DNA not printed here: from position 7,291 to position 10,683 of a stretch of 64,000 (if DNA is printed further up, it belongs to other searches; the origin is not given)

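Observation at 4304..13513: Apparent operon coupling a TonB-dependent receptor to a periplasmic sugar-dehydrogenase/HEAT/cytochrome c fusion, a CE12-like acetylesterase and an Ig-like secreted protein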

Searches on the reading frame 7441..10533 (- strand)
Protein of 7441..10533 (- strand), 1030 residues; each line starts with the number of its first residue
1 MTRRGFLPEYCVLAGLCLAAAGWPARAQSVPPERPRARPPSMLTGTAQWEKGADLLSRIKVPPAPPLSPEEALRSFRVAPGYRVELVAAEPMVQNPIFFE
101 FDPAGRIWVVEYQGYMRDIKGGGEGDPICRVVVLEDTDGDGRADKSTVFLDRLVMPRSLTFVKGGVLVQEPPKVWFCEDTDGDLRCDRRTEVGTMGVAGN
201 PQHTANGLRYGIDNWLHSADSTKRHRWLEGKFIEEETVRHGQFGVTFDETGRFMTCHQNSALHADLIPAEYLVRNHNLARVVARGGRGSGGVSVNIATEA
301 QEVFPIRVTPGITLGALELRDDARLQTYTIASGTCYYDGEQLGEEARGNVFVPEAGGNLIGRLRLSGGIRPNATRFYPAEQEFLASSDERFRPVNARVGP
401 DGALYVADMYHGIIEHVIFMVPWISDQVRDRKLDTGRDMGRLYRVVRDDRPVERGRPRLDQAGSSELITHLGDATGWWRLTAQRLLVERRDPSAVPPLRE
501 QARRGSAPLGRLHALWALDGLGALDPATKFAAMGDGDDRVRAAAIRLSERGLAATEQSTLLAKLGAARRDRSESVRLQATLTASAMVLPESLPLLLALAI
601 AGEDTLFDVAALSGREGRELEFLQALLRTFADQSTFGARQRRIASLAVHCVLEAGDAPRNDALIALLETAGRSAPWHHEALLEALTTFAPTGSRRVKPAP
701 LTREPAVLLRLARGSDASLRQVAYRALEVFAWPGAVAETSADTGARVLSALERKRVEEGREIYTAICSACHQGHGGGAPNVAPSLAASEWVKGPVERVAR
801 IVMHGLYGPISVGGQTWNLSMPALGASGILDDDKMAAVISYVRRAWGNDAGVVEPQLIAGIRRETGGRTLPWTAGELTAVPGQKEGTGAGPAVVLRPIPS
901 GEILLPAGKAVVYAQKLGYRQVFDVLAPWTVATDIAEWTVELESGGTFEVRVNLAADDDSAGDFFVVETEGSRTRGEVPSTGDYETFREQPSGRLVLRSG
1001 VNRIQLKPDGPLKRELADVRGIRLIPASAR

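Call 4: search_protein_families(library=pfam, proteins=[window:7441-10533:-], max_evalue=0.01)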
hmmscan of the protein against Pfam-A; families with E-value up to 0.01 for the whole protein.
window:7441-10533:- (1030 aa): 4 families
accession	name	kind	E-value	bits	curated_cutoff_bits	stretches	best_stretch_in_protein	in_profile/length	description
PF23500.1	DUF7133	-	1.7e-99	334.2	27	1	68-448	1-384/385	Domain of unknown function (DUF7133)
PF00034.26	Cytochrom_C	-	1.5e-08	36.3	21.3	1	756-845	1-89/90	Cytochrome c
PF13442.11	Cytochrome_CBB3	-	1.7e-08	35.1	27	1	756-842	3-68/68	Cytochrome C oxidase, cbb3-type, subunit III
PF13646.12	HEAT_2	-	0.00027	21.6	27.7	1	466-546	3-85/88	HEAT repeats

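Call 5: search_protein_families(library=ncbifam, proteins=[window:7441-10533:-], max_evalue=0.01)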
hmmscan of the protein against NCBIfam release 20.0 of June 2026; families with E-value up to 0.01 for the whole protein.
window:7441-10533:- (1030 aa): 4 families
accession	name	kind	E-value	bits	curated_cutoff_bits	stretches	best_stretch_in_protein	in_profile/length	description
TIGR02604.1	Piru_Ver_Nterm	subfamily_domain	8.3e-58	196.5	122.2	2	81-219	1-140/367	PVC-type heme-binding CxxCH protein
TIGR00782.1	ccoP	equivalog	6.1e-08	32.3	179.95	1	757-846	108-193/285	cytochrome-c oxidase, cbb3-type subunit III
NF050122.1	bc1_QcrC_actin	exception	0.0016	17.8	200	1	741-786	26-70/253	cytochrome bc1 complex diheme cytochrome c subunit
TIGR03872.1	cytochrome_MoxG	equivalog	0.0018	18.4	147.8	1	743-846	32-122/133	cytochrome c(L), periplasmic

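Call 13: find_encoding_contigs(protein=window:7441-10533:-, flank=10000, max_places=6)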
Protein window:7441-10533:- (1030 aa): no gene with exactly this product is on record in the collection.

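Call 14: find_homologous_proteins(query=window:7441-10533:-, max_evalue=1e-10)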
Query window:7441-10533:- (1030 aa): 7425 proteins with E <= 1e-10 among 8000 candidates; the best 120 are listed.
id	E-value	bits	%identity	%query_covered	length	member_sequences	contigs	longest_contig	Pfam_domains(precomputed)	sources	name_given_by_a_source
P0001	0.0e+0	2234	100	96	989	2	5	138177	PF23500.2,PF13442.12,PF00034.27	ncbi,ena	-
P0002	0.0e+0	1618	72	96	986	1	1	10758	PF23500.2,PF13442.12,PF13646.13,PF00034.27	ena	-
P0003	0.0e+0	1614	70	98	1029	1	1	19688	PF23500.2,PF13442.12,PF13646.13,PF00034.27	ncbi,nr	ncbi:MAG: c-type cytochrome [Verrucomicrobia bacterium]|nr:c-type cytochrome [Verrucomicrobiota bact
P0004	0.0e+0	1570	68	98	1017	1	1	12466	PF23500.2,PF13442.12,PF13646.13,PF00034.27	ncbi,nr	ncbi:MAG: c-type cytochrome, partial [Verrucomicrobia bacterium]|nr:c-type cytochrome [Verrucomicrob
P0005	0.0e+0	1564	70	96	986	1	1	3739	PF23500.2,PF13442.12,PF13646.13,PF00034.27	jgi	jgi:mono/diheme cytochrome c family protein/glucose/arabinose dehydrogenase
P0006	0.0e+0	1557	68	98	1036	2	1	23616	PF23500.2,PF13442.12,PF13646.13,PF00034.27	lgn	-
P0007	0.0e+0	1556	69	97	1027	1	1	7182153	PF23500.2,PF13442.12,PF13646.13,PF00034.27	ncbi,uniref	ncbi:DUF7133 domain-containing protein [Horticoccus sp. 23ND18S-11]|uniref:DUF7133 domain-containing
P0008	0.0e+0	1553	67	100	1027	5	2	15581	PF23500.2,PF13442.12,PF13646.13,PF00034.27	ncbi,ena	-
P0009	0.0e+0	1552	68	100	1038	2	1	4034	PF23500.2,PF13442.12,PF13646.13,PF00034.27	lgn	-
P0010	0.0e+0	1542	68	98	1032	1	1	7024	PF23500.2,PF13442.12,PF13646.13,PF00034.27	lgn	-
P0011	0.0e+0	1539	66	99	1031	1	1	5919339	PF23500.2,PF13442.12,PF13646.13,PF00034.27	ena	-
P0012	0.0e+0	1537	68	96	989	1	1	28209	PF23500.2,PF13442.12,PF13646.13,PF00034.27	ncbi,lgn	-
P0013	0.0e+0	1531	68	96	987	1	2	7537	PF23500.2,PF13442.12,PF00034.27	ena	-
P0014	0.0e+0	1520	67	98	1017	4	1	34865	PF23500.2,PF13442.12,PF13646.13,PF00034.27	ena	-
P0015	0.0e+0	1510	66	98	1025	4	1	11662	PF23500.2,PF13442.12,PF13646.13,PF00034.27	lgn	-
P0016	0.0e+0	1505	67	96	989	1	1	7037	PF23500.2,PF13442.12,PF13646.13,PF00034.27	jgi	jgi:mono/diheme cytochrome c family protein/glucose/arabinose dehydrogenase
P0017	0.0e+0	1500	65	100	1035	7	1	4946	PF23500.2,PF13442.12,PF13646.13,PF00034.27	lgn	-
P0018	0.0e+0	1498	65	98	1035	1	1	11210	PF23500.2,PF13442.12,PF13646.13,PF00034.27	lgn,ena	-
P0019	0.0e+0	1496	65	96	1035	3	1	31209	PF23500.2,PF13442.12,PF13646.13,PF00034.27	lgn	-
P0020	0.0e+0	1494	64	99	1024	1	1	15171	PF23500.2,PF13442.12,PF13646.13,PF00034.27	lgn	-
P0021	0.0e+0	1487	66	97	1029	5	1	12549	PF23500.2,PF13442.12,PF00034.27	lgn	-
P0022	0.0e+0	1470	65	99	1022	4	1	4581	PF23500.2,PF13442.12,PF13646.13,PF00034.27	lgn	-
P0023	0.0e+0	1469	64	96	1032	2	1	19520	PF23500.2,PF13442.12,PF13646.13,PF00034.27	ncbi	-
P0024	0.0e+0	1465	63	98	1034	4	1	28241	PF23500.2,PF13442.12,PF13646.13,PF00034.27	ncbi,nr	ncbi:MAG TPA: HEAT repeat domain-containing protein [Opitutaceae bacterium]|nr:HEAT repeat domain-co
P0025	0.0e+0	1465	64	98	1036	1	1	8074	PF23500.2,PF13442.12,PF00034.27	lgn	-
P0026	0.0e+0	1462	66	96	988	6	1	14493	PF23500.2,PF13442.12,PF00034.27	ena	-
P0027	0.0e+0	1460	66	97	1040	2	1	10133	PF23500.2,PF13442.12,PF13646.13,PF00034.27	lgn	-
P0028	0.0e+0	1456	65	97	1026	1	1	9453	PF23500.2,PF13442.12,PF13646.13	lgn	-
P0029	0.0e+0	1445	65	98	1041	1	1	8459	PF23500.2,PF13442.12,PF13646.13,PF00034.27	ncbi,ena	-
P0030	0.0e+0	1443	63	100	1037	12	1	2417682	PF23500.2,PF13442.12,PF13646.13,PF00034.27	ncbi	-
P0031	0.0e+0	1438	63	97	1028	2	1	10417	PF23500.2,PF13442.12,PF13646.13,PF00034.27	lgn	-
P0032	0.0e+0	1437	64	98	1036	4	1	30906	PF23500.2,PF13442.12,PF13646.13,PF00034.27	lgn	-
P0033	0.0e+0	1434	63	98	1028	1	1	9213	PF23500.2,PF13442.12,PF13646.13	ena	-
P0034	0.0e+0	1411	62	97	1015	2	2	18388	PF23500.2,PF13442.12,PF00034.27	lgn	-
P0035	0.0e+0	1387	62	97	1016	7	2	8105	PF23500.2,PF13442.12,PF13646.13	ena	-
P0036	0.0e+0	1341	61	100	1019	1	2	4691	PF23500.2,PF13442.12,PF13646.13,PF00034.27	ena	-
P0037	0.0e+0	1337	69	81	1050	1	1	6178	PF23500.2,PF13442.12,PF13646.13,PF00034.27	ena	-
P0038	0.0e+0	1337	61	97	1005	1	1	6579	PF23500.2,PF13442.12,PF13646.13,PF00034.27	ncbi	-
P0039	0.0e+0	1334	60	99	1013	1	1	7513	PF23500.2,PF13442.12,PF13646.13,PF00034.27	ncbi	-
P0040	0.0e+0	1332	60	97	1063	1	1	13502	PF23500.2,PF13442.12,PF13646.13,PF00034.27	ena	-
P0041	0.0e+0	1330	60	99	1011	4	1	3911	PF23500.2,PF13442.12,PF13646.13,PF00034.27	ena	-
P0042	0.0e+0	1327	60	99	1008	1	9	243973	PF23500.2,PF13442.12,PF13646.13,PF00034.27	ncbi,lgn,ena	-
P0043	0.0e+0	1324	61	93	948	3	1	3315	PF23500.2,PF13442.12,PF00034.27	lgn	-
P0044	0.0e+0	1324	60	98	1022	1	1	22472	PF23500.2,PF13442.12,PF00034.27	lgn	-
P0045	0.0e+0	1321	60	97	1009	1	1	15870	PF23500.2,PF13442.12,PF13646.13,PF00034.27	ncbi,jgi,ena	jgi:mono/diheme cytochrome c family protein/glucose/arabinose dehydrogenase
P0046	0.0e+0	1319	60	98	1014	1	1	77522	PF23500.2,PF13442.12,PF13646.13,PF00034.27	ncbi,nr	ncbi:MAG: c-type cytochrome [Pedosphaera sp.]|nr:c-type cytochrome [Pedosphaera sp.]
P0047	0.0e+0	1316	58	97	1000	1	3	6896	PF23500.2,PF03422.22,PF13442.12,PF13646.13,PF00034.27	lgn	-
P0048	0.0e+0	1311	58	99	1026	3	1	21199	PF23500.2,PF13442.12,PF13646.13,PF00034.27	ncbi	-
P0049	0.0e+0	1307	60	99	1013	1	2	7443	PF23500.2,PF13442.12,PF13646.13,PF00034.27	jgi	-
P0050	0.0e+0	1306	60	97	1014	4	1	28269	PF23500.2,PF13442.12,PF13646.13,PF00034.27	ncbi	-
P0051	0.0e+0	1303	60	97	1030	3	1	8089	PF23500.2,PF13442.12,PF13646.13,PF00034.27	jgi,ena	-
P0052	0.0e+0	1303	59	99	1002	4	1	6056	PF23500.2,PF13442.12,PF13646.13,PF00034.27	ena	-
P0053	0.0e+0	1301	59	99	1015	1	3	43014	PF23500.2,PF13442.12,PF13646.13,PF00034.27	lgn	-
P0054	0.0e+0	1297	58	99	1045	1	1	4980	PF23500.2,PF13442.12,PF13646.13,PF00034.27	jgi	jgi:mono/diheme cytochrome c family protein/glucose/arabinose dehydrogenase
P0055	0.0e+0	1294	59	97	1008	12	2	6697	PF23500.2,PF13442.12,PF13646.13,PF00034.27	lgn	-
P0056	0.0e+0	1290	59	99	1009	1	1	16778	PF23500.2,PF13442.12,PF13646.13,PF00034.27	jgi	jgi:mono/diheme cytochrome c family protein/glucose/arabinose dehydrogenase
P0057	0.0e+0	1290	58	99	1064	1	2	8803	PF02985.29,PF23500.2,PF13442.12,PF13646.13,PF00034.27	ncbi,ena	-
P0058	0.0e+0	1289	58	99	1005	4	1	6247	PF23500.2,PF13442.12,PF13646.13,PF00034.27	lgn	-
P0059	0.0e+0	1283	59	99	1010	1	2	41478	PF23500.2,PF13442.12,PF13646.13,PF00034.27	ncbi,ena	-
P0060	0.0e+0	1282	57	99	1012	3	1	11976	PF23500.2,PF13442.12,PF13646.13,PF00034.27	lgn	-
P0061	0.0e+0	1282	66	84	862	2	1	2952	PF23500.2,PF13442.12,PF13646.13,PF00034.27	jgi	jgi:mono/diheme cytochrome c family protein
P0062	0.0e+0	1281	57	99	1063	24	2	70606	PF23500.2,PF13442.12,PF13646.13,PF00034.27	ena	-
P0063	0.0e+0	1280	57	98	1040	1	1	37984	PF23500.2,PF13442.12,PF13646.13,PF00034.27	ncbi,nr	ncbi:MAG: c-type cytochrome [Verrucomicrobia bacterium]|nr:c-type cytochrome [Verrucomicrobiota bact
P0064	0.0e+0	1277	60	97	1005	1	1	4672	PF23500.2,PF13442.12,PF13646.13,PF00034.27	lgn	-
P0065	0.0e+0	1276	58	99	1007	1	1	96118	PF23500.2,PF13442.12,PF13646.13,PF00034.27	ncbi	-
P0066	0.0e+0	1275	58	99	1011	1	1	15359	PF23500.2,PF13442.12,PF13646.13,PF00034.27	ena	-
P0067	0.0e+0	1274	59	98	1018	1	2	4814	PF23500.2,PF13442.12,PF13646.13,PF00034.27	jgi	jgi:mono/diheme cytochrome c family protein/glucose/arabinose dehydrogenase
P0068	0.0e+0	1274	58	99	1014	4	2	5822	PF23500.2,PF13442.12,PF13646.13,PF00034.27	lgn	-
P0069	0.0e+0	1271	59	99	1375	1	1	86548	PF23500.2,PF03150.20,PF13442.12,PF13646.13,PF00034.27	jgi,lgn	-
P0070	0.0e+0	1270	57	97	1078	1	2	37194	PF23500.2,PF13442.12,PF13646.13,PF00034.27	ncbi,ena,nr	ncbi:MAG: c-type cytochrome [Pedosphaera sp.]|nr:c-type cytochrome [Pedosphaera sp.]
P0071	0.0e+0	1269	60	97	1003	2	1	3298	PF23500.2,PF13442.12,PF13646.13,PF00034.27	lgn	-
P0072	0.0e+0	1267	58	98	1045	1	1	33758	PF02985.29,PF23500.2,PF13442.12,PF13646.13,PF00034.27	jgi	jgi:mono/diheme cytochrome c family protein/glucose/arabinose dehydrogenase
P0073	0.0e+0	1265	58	99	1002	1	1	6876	PF23500.2,PF13442.12,PF13646.13,PF00034.27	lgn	-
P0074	0.0e+0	1265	59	99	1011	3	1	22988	PF23500.2,PF13442.12,PF13646.13,PF00034.27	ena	-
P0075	0.0e+0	1263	58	97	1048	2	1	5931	PF23500.2,PF13442.12,PF13646.13,PF00034.27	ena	-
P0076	0.0e+0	1258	56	99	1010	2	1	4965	PF23500.2,PF13442.12,PF13646.13,PF00034.27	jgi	-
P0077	0.0e+0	1258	60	95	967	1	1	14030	PF23500.2,PF13442.12,PF13646.13,PF00034.27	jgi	jgi:putative membrane-bound dehydrogenase-like protein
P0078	0.0e+0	1256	59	94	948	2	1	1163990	PF23500.2,PF13442.12,PF13646.13,PF00034.27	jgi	jgi:mono/diheme cytochrome c family protein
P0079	0.0e+0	1253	59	98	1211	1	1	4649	PF00756.27,PF00326.28,PF23500.2,PF00561.27,PF13442.12,PF12146.16,PF00034.27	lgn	-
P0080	0.0e+0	1253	58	99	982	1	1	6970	PF23500.2,PF13442.12,PF00034.27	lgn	-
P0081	0.0e+0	1253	58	95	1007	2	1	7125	PF23500.2,PF13442.12,PF13646.13,PF00034.27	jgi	-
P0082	0.0e+0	1251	58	99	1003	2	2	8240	PF23500.2,PF13442.12,PF13646.13,PF00034.27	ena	-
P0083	0.0e+0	1251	58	96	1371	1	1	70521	PF23500.2,PF03150.20,PF13442.12,PF13646.13,PF00034.27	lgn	-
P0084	0.0e+0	1247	54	97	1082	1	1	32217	PF23500.2,PF13442.12,PF13646.13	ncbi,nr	ncbi:MAG: c-type cytochrome [Verrucomicrobia bacterium]|nr:c-type cytochrome [Verrucomicrobiota bact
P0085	0.0e+0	1245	58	97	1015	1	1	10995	PF23500.2,PF13442.12,PF13646.13,PF00034.27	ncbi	-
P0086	0.0e+0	1244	57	97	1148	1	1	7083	PF23500.2,PF13442.12,PF13646.13,PF00034.27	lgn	-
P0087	0.0e+0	1244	56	99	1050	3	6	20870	PF23500.2,PF13442.12,PF13646.13,PF00034.27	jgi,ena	-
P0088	0.0e+0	1243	57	99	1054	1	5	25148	PF23500.2,PF13442.12,PF13646.13,PF00034.27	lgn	-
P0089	0.0e+0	1242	58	96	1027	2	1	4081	PF23500.2,PF13442.12,PF13646.13,PF00034.27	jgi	jgi:mono/diheme cytochrome c family protein/glucose/arabinose dehydrogenase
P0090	0.0e+0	1242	56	97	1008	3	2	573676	PF02985.29,PF23500.2,PF13442.12,PF13646.13,PF00034.27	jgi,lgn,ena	-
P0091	0.0e+0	1237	59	97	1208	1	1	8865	PF00756.27,PF00326.28,PF23500.2,PF00561.27,PF13442.12,PF12146.16,PF00034.27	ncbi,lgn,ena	-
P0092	0.0e+0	1230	57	99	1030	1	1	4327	PF23500.2,PF13442.12,PF13646.13,PF00034.27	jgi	jgi:mono/diheme cytochrome c family protein/glucose/arabinose dehydrogenase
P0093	0.0e+0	1229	54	100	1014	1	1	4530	PF23500.2,PF13442.12,PF13646.13,PF00034.27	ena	-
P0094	0.0e+0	1226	56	100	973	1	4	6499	PF23500.2,PF13442.12,PF00034.27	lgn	-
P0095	0.0e+0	1223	58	94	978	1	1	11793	PF23500.2,PF13442.12,PF13646.13,PF00034.27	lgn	-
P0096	0.0e+0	1222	63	85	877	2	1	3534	PF23500.2,PF13442.12,PF13646.13,PF00034.27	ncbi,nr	ncbi:MAG TPA: c-type cytochrome, partial [Opitutaceae bacterium]|nr:c-type cytochrome [Opitutaceae b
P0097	0.0e+0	1221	58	96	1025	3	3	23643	PF23500.2,PF13442.12,PF13646.13,PF00034.27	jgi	jgi:mono/diheme cytochrome c family protein/glucose/arabinose dehydrogenase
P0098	0.0e+0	1217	56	97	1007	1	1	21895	PF23500.2,PF13442.12,PF13646.13,PF00034.27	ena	-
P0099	0.0e+0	1215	59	93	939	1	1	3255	PF23500.2,PF13442.12,PF13646.13,PF00034.27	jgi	jgi:mono/diheme cytochrome c family protein/glucose/arabinose dehydrogenase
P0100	0.0e+0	1211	58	96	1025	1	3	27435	PF23500.2,PF13442.12,PF13646.13,PF00034.27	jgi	jgi:mono/diheme cytochrome c family protein/glucose/arabinose dehydrogenase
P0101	0.0e+0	1210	57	98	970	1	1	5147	PF02985.29,PF23500.2,PF13442.12,PF13646.13,PF00034.27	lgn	-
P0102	0.0e+0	1209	57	97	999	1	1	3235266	PF23500.2,PF13442.12,PF13646.13,PF00034.27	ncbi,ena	-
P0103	0.0e+0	1208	56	98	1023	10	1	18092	PF23500.2,PF13442.12,PF13646.13,PF00034.27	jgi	jgi:mono/diheme cytochrome c family protein/glucose/arabinose dehydrogenase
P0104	0.0e+0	1207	58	98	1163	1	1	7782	PF00756.27,PF00326.28,PF23500.2,PF00561.27,PF13442.12,PF12146.16,PF20434.6,PF00034.27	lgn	-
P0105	0.0e+0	1206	56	99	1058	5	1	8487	PF23500.2,PF13442.12,PF13646.13,PF00034.27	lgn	-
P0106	0.0e+0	1205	55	96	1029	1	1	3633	PF23500.2,PF13442.12,PF13646.13,PF00034.27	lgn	-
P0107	0.0e+0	1204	56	98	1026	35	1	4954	PF23500.2,PF13442.12,PF13646.13,PF00034.27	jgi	jgi:mono/diheme cytochrome c family protein/glucose/arabinose dehydrogenase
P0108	0.0e+0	1203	56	99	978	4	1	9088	PF02985.29,PF23500.2,PF13442.12,PF13646.13,PF00034.27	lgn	-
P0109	0.0e+0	1202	58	96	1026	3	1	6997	PF02985.29,PF23500.2,PF13442.12,PF13646.13,PF00034.27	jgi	jgi:mono/diheme cytochrome c family protein/glucose/arabinose dehydrogenase/HEAT repeat protein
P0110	0.0e+0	1201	58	97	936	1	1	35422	PF23500.2,PF13442.12,PF00034.27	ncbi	ncbi:MAG: c-type cytochrome [Chthoniobacteraceae bacterium]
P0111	0.0e+0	1199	55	99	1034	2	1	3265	PF23500.2,PF13442.12,PF13646.13,PF00034.27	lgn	-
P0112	0.0e+0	1199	55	100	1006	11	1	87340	PF23500.2,PF13442.12,PF13646.13,PF00034.27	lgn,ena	-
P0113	0.0e+0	1197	56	96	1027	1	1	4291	PF23500.2,PF13442.12,PF13646.13,PF00034.27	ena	-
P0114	0.0e+0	1196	54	99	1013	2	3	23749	PF23500.2,PF13442.12,PF00034.27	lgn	-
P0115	0.0e+0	1196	56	96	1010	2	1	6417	PF23500.2,PF13442.12,PF13646.13,PF00034.27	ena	-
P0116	0.0e+0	1189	57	97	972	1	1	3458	PF02985.29,PF23500.2,PF13442.12,PF13646.13,PF00034.27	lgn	-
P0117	0.0e+0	1187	55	97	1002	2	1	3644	PF23500.2,PF13442.12,PF00034.27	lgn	-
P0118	0.0e+0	1186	55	99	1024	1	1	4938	PF23500.2,PF13442.12,PF13646.13,PF00034.27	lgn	-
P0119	0.0e+0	1177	56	97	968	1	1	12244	PF23500.2,PF13442.12,PF00034.27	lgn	-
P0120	0.0e+0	1176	55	96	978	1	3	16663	PF02985.29,PF23500.2,PF13442.12,PF00034.27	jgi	jgi:mono/diheme cytochrome c family protein/glucose/arabinose dehydrogenase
